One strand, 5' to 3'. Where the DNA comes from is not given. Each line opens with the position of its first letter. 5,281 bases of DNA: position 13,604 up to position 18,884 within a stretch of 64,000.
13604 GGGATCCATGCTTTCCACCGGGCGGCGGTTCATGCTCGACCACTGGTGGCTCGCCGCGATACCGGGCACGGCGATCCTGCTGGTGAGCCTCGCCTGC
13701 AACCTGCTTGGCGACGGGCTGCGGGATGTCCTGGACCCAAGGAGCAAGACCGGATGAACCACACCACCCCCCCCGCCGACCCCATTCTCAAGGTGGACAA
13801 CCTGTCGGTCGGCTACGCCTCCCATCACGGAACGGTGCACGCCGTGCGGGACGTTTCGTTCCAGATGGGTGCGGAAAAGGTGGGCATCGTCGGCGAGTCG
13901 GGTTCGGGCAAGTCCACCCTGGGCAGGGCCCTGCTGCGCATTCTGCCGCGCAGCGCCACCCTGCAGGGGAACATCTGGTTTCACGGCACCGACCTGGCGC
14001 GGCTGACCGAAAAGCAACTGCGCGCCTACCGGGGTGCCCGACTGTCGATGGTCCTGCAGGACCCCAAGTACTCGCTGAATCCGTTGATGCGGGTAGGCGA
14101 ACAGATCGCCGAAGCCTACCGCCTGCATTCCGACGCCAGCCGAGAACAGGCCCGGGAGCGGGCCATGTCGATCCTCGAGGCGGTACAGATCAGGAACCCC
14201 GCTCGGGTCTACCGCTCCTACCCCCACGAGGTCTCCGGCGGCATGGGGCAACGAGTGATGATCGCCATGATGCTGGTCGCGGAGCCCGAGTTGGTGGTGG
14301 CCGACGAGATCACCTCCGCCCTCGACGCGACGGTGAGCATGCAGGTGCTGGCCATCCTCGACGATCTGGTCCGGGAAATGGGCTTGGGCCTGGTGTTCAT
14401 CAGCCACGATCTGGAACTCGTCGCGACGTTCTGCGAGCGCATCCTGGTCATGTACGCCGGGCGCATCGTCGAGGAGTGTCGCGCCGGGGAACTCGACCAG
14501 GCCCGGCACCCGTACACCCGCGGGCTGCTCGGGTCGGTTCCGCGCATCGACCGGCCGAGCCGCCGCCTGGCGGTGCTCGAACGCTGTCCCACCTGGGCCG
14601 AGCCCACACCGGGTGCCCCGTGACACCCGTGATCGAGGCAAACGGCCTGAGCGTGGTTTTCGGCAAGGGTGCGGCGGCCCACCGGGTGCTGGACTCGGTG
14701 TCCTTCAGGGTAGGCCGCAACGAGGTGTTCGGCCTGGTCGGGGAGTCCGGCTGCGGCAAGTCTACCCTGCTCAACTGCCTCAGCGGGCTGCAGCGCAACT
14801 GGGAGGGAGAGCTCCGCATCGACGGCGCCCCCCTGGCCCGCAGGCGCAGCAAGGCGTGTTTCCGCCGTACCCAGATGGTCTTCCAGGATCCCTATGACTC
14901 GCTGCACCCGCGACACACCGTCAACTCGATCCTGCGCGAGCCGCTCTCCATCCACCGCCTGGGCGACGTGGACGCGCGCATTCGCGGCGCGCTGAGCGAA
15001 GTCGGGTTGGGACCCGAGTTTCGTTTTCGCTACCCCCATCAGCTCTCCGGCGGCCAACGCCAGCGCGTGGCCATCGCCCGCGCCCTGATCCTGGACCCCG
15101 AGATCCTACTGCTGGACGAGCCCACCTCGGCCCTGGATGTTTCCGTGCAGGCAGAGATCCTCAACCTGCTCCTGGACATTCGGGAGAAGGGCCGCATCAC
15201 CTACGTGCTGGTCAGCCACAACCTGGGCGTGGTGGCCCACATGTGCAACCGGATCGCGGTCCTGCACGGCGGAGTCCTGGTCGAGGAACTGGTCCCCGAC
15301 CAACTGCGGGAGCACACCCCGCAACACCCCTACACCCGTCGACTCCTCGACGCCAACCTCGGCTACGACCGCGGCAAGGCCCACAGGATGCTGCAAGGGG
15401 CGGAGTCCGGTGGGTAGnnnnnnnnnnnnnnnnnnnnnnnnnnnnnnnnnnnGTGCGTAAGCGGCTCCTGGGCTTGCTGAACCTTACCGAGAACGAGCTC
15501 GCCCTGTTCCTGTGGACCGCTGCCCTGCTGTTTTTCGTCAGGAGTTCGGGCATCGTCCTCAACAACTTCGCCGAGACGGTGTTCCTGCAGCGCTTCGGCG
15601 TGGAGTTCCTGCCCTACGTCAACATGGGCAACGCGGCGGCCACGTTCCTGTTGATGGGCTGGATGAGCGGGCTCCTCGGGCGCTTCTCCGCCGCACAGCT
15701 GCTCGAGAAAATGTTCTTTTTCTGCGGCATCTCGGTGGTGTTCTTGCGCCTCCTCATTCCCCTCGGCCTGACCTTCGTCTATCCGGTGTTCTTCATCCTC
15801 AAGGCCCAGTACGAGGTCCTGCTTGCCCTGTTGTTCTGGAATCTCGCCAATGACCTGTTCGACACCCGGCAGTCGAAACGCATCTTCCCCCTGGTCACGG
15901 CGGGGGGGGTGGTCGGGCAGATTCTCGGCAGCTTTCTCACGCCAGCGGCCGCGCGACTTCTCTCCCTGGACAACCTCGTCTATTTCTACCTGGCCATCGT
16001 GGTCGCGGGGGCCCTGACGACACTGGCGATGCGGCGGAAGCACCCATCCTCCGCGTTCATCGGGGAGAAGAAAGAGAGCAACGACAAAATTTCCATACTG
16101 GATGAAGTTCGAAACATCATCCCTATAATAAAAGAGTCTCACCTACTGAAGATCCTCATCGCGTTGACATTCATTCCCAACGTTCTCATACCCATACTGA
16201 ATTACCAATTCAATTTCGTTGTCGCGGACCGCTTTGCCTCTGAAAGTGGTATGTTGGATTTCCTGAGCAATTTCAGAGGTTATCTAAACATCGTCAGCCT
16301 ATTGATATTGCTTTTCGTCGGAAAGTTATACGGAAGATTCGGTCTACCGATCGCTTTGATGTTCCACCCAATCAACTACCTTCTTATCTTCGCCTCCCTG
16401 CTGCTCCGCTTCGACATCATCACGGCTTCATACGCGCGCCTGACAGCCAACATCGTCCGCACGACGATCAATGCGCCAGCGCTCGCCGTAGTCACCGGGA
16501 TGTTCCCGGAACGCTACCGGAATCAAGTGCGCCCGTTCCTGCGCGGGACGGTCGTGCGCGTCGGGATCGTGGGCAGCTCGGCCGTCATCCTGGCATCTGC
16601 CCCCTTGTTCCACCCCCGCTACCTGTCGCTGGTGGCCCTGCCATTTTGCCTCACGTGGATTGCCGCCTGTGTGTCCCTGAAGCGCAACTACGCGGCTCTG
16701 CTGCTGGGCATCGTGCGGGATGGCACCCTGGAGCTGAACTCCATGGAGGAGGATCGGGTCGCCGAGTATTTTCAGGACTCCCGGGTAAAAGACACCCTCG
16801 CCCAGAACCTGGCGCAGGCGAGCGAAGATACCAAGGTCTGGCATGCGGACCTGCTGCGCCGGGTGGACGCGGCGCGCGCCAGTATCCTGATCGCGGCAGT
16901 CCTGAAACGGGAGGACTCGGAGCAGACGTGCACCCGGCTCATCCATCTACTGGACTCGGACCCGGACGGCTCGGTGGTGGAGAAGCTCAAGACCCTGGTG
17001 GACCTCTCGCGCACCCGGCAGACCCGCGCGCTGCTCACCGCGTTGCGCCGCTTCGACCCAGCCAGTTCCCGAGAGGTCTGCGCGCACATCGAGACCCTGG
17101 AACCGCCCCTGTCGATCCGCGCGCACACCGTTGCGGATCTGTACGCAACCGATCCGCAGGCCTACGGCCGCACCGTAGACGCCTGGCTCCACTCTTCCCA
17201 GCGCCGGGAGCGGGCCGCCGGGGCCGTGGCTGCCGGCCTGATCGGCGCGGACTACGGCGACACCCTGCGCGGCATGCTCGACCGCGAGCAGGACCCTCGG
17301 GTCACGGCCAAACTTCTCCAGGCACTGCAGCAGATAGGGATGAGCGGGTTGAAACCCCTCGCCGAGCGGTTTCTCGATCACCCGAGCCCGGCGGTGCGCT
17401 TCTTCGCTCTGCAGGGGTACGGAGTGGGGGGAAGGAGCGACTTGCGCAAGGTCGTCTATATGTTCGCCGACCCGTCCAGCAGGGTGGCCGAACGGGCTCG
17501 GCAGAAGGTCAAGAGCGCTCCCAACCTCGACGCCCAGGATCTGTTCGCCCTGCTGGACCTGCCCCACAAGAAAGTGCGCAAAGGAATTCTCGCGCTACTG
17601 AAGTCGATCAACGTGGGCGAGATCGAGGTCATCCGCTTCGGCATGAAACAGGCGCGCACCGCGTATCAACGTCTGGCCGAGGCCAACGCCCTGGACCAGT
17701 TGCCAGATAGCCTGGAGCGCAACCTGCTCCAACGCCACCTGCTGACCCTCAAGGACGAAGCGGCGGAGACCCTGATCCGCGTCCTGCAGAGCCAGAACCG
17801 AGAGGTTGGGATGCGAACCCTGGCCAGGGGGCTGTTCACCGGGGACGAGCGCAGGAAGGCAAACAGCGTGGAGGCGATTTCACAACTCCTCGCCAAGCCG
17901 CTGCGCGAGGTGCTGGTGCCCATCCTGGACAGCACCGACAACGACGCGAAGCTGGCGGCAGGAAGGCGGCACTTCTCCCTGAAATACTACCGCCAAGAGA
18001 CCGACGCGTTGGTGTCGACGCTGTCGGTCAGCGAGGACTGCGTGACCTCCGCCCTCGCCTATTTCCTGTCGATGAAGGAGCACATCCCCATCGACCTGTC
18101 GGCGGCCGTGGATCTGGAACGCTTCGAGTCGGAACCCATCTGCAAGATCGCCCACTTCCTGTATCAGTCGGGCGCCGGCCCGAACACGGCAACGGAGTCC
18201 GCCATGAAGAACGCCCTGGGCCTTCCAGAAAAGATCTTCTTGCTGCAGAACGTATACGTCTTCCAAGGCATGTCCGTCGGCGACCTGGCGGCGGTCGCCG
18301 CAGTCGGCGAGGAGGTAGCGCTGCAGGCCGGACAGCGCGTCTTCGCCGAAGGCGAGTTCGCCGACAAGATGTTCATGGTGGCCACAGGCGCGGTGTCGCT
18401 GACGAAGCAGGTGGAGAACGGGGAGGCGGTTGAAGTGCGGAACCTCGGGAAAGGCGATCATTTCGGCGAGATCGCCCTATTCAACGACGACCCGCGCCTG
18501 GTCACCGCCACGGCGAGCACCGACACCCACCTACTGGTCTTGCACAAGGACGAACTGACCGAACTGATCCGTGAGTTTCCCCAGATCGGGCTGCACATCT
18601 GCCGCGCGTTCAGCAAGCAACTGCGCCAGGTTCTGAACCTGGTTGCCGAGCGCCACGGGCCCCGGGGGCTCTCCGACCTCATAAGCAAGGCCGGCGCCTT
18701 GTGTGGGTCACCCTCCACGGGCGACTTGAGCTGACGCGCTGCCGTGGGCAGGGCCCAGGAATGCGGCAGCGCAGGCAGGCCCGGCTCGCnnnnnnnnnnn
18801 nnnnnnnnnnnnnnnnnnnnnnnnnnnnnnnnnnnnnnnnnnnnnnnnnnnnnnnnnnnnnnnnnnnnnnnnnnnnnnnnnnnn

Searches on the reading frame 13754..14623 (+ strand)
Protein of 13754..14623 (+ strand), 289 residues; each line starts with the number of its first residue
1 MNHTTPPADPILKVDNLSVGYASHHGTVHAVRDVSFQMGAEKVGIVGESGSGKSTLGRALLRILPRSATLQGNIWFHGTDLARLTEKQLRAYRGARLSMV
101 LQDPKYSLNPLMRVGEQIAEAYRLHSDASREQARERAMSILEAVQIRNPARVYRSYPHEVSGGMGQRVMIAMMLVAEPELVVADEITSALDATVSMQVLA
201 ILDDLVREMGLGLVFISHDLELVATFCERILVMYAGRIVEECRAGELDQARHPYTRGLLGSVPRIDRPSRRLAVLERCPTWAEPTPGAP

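Call 29: search_protein_families(library=pfam, proteins=[window:13754-14623:+], max_evalue=0.000001)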
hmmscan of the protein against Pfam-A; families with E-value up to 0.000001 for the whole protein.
window:13754-14623:+ (289 aa): 1 family
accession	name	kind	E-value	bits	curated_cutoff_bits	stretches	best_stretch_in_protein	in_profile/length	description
PF00005.33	ABC_tran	-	2.6e-23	83.6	25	1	33-188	3-137/137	ABC transporter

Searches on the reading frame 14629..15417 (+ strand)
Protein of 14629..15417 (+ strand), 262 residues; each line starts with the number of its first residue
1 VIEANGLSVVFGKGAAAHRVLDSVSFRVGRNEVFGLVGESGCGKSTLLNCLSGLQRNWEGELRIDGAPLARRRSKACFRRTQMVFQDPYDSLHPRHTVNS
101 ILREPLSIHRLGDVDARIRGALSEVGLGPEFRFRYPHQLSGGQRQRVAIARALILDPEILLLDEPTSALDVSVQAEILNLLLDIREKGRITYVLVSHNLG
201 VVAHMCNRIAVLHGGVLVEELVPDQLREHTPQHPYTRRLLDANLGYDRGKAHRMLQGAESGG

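Call 29: search_protein_families(library=pfam, proteins=[window:14629-15417:+], max_evalue=0.000001)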
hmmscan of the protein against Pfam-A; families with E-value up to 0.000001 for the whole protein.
window:14629-15417:+ (262 aa): 2 families
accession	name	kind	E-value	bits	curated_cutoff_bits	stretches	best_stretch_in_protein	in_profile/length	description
PF00005.33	ABC_tran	-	4.5e-35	121.7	25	1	21-167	1-137/137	ABC transporter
PF13304.12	AAA_21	-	4.2e-12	47.2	27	0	134-202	233-303/304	AAA domain, putative AbiEii toxin, Type IV TA system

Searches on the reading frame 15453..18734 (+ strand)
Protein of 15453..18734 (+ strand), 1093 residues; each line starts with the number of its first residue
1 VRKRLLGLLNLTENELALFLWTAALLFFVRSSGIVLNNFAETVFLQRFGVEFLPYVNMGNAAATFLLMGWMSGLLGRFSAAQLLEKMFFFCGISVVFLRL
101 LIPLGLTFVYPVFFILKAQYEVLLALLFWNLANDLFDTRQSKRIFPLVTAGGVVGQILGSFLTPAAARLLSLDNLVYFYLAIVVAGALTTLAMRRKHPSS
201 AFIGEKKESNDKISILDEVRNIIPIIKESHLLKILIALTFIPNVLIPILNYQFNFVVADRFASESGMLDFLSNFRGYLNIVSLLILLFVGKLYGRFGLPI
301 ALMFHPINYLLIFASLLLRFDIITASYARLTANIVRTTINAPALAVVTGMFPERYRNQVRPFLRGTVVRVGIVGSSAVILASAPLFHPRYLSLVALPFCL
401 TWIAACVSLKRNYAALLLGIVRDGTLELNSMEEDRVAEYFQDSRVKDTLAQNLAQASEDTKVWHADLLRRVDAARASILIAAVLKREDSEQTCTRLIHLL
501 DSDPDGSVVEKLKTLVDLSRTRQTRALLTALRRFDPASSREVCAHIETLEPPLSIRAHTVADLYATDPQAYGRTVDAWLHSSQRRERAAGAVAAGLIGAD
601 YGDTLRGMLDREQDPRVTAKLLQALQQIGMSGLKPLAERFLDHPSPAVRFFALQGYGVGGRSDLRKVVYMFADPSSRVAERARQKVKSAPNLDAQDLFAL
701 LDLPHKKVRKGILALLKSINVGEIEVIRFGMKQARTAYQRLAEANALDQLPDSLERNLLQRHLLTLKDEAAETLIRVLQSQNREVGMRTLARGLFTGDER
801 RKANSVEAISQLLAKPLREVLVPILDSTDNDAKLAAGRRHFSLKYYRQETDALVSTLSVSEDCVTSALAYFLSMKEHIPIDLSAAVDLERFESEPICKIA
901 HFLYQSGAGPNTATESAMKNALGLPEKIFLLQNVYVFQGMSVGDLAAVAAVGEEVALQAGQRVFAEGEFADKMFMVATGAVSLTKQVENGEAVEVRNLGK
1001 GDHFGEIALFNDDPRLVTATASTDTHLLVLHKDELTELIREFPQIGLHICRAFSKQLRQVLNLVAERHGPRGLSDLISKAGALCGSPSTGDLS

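Call 29: search_protein_families(library=pfam, proteins=[window:15453-18734:+], max_evalue=0.000001)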
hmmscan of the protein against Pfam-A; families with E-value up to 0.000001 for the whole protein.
window:15453-18734:+ (1093 aa): 2 families
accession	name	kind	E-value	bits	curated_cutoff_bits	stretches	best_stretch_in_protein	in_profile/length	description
PF00027.35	cNMP_binding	-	2.5e-22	79.1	27.5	1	955-1041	2-88/89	Cyclic nucleotide-binding domain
PF03219.20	TLC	-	1.3e-07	31.3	21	1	104-350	142-399/491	TLC ATP/ADP transporter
